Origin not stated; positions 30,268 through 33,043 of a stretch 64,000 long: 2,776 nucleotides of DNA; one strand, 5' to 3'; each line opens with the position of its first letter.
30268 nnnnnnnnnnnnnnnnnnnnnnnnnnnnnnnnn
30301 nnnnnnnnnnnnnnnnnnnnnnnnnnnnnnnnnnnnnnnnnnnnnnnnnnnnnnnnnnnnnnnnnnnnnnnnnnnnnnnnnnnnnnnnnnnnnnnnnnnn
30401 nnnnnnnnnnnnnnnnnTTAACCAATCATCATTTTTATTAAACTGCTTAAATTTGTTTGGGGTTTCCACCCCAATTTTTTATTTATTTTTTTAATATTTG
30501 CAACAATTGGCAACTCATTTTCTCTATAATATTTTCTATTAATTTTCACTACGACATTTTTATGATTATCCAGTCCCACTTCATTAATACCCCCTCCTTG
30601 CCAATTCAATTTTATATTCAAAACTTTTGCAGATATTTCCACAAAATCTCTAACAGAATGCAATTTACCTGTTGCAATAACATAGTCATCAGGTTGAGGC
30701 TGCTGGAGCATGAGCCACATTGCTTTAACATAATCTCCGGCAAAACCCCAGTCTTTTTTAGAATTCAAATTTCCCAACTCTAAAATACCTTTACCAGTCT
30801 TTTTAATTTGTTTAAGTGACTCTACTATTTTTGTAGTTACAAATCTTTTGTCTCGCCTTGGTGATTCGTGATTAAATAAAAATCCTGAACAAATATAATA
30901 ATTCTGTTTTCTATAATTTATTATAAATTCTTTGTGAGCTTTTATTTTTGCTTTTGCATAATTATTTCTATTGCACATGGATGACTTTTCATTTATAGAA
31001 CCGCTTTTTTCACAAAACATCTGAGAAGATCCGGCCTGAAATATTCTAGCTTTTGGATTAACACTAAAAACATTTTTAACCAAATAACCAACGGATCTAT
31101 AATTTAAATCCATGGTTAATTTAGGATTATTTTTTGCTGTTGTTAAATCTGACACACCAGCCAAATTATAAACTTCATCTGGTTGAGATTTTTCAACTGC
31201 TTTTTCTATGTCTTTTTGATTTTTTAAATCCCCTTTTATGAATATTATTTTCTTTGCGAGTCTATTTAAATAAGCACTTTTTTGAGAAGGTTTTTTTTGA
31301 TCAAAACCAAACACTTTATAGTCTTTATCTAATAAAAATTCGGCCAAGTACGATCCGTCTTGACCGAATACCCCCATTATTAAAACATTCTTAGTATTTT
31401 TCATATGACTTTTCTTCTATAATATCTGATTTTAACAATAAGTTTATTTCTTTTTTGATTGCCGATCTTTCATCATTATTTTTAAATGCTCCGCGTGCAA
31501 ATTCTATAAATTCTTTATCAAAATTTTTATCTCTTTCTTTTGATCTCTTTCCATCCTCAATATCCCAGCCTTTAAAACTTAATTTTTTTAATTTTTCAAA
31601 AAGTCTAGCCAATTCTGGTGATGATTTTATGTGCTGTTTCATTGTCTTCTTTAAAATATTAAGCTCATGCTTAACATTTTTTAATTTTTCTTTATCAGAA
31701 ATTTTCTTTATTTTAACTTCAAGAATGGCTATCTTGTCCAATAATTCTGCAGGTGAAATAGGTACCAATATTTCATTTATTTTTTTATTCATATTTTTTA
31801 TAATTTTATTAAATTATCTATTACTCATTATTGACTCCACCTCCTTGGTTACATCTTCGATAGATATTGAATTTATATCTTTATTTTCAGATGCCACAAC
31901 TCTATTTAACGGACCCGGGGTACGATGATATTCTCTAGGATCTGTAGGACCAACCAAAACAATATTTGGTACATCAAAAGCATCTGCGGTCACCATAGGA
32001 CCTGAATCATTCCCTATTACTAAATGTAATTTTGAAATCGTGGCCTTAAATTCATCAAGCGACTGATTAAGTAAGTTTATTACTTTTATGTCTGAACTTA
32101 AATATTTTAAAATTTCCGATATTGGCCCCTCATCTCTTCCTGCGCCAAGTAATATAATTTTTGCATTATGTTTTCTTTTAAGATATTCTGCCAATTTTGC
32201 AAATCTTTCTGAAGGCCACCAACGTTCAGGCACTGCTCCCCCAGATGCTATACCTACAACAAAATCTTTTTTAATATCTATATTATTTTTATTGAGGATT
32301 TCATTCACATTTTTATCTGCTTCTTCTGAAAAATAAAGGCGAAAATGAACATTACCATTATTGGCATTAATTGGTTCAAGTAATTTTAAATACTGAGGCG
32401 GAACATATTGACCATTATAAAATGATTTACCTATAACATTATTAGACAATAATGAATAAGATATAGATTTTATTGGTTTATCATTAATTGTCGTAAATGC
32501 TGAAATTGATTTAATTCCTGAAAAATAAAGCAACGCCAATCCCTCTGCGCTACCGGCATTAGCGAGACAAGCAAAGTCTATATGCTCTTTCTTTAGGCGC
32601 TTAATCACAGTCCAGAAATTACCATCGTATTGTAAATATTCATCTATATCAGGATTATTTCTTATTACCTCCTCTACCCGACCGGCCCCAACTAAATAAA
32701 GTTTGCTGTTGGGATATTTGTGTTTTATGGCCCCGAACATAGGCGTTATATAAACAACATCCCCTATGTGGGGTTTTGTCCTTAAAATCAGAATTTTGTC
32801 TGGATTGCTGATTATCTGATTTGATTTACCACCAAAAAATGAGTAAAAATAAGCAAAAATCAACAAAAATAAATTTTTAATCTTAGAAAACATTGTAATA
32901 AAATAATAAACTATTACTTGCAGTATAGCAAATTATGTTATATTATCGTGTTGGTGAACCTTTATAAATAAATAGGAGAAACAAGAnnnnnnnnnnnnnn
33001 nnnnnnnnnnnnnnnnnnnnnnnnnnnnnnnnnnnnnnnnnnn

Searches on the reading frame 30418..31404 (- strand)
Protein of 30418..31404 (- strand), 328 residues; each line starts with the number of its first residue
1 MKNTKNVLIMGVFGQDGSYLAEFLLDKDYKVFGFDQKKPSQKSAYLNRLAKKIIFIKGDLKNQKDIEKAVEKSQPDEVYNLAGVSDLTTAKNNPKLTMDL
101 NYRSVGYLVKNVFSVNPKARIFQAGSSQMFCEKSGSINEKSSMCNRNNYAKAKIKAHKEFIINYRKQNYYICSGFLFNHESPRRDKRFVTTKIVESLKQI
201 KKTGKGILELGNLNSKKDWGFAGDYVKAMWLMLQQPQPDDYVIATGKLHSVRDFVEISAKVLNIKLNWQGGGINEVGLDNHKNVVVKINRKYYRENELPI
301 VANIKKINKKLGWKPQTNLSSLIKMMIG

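Call 5: search_protein_families(library=pfam, proteins=[window:30418-31404:-], max_evalue=0.01)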
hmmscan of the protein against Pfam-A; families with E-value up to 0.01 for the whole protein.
window:30418-31404:- (328 aa): 6 families
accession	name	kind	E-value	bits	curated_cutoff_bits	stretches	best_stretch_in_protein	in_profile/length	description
PF16363.11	GDP_Man_Dehyd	-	1.2e-87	294.9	27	1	8-326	1-332/332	GDP-mannose 4,6 dehydratase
PF01370.27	Epimerase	-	2.4e-44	152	20.9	1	7-244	1-240/240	NAD dependent epimerase/dehydratase family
PF04321.23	RmlD_sub_bind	-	3.8e-07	29.9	27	1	6-178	2-153/287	RmlD substrate binding domain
PF01073.25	3Beta_HSD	-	0.00019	21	22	1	9-124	2-115/280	3-beta hydroxysteroid dehydrogenase/isomerase family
PF05368.20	NmrA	-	0.0013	18.8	27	1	4-74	2-71/298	NmrA-like family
PF00106.31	adh_short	-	0.0019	18.2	26.6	1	5-113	1-120/195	short chain dehydrogenase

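Call 93: search_protein_families(library=ncbifam, proteins=[window:30418-31404:-], max_evalue=0.00001)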
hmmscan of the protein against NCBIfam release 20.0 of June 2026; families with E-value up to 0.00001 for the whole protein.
window:30418-31404:- (328 aa): 9 families
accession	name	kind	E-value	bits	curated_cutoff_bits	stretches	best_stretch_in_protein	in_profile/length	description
TIGR01472.1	gmd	equivalog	5.5e-84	282.3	415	1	6-327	2-335/342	GDP-mannose 4,6-dehydratase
TIGR01179.1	galE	equivalog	8e-16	57.8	262.3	1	6-167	1-162/332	UDP-glucose 4-epimerase GalE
TIGR04180.1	EDH_00030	hypoth_equivalog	1.7e-14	53.6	475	1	7-266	1-260/297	NAD-dependent 4,6-dehydratase LegB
TIGR01181.1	dTDP_gluc_dehyt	equivalog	6.4e-14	51.8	365.1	1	7-325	2-306/321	dTDP-glucose 4,6-dehydratase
TIGR02622.1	CDP_4_6_dhtase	equivalog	9.4e-10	38.1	278.45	1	3-112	3-115/352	CDP-glucose 4,6-dehydratase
NF008872.0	PRK11908.1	equivalog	2.1e-06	27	294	0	5-114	2-108/349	bifunctional UDP-4-keto-pentose/UDP-xylose synthase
NF041015.1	UDPsulfquin_syn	equivalog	2.2e-06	26.9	575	0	46-153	61-171/384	UDP-sulfoquinovose synthase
NF009092.0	PRK12428.1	subfamily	2.9e-06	27.1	242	1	3-110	4-100/261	coniferyl-alcohol dehydrogenase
NF005998.1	PRK08125.1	equivalog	2.9e-06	26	777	1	2-123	313-429/649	bifunctional UDP-4-amino-4-deoxy-L-arabinose formyltransferase/UDP-glucuronic acid oxidase ArnA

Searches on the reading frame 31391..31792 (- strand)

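Call 5: search_protein_families(library=pfam, proteins=[window:31391-31792:-], max_evalue=0.01)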
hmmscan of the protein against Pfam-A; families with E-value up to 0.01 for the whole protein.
window:31391-31792:- (133 aa): 1 family
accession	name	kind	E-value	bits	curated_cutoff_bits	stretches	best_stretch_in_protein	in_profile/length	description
PF19662.4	DUF6165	-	6.6e-10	39.3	27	1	10-131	3-116/134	Family of unknown function (DUF6165)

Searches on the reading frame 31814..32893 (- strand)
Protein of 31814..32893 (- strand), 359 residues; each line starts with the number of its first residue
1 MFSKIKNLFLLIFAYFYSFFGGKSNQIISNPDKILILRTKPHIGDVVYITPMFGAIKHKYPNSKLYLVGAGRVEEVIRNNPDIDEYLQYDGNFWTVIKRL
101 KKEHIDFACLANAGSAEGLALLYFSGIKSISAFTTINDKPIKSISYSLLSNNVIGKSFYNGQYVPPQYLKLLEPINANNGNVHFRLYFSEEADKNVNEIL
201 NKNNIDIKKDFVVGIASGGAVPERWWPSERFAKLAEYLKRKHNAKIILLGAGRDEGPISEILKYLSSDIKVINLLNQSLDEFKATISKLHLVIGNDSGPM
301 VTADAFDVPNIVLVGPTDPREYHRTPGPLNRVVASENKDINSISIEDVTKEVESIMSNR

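Call 5: search_protein_families(library=pfam, proteins=[window:31814-32893:-], max_evalue=0.01)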
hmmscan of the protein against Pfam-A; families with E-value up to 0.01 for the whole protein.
window:31814-32893:- (359 aa): 1 family
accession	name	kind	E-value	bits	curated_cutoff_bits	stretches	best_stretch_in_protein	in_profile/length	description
PF01075.23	Glyco_transf_9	-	2.2e-16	60.4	22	1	204-329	102-223/247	Glycosyltransferase family 9 (heptosyltransferase)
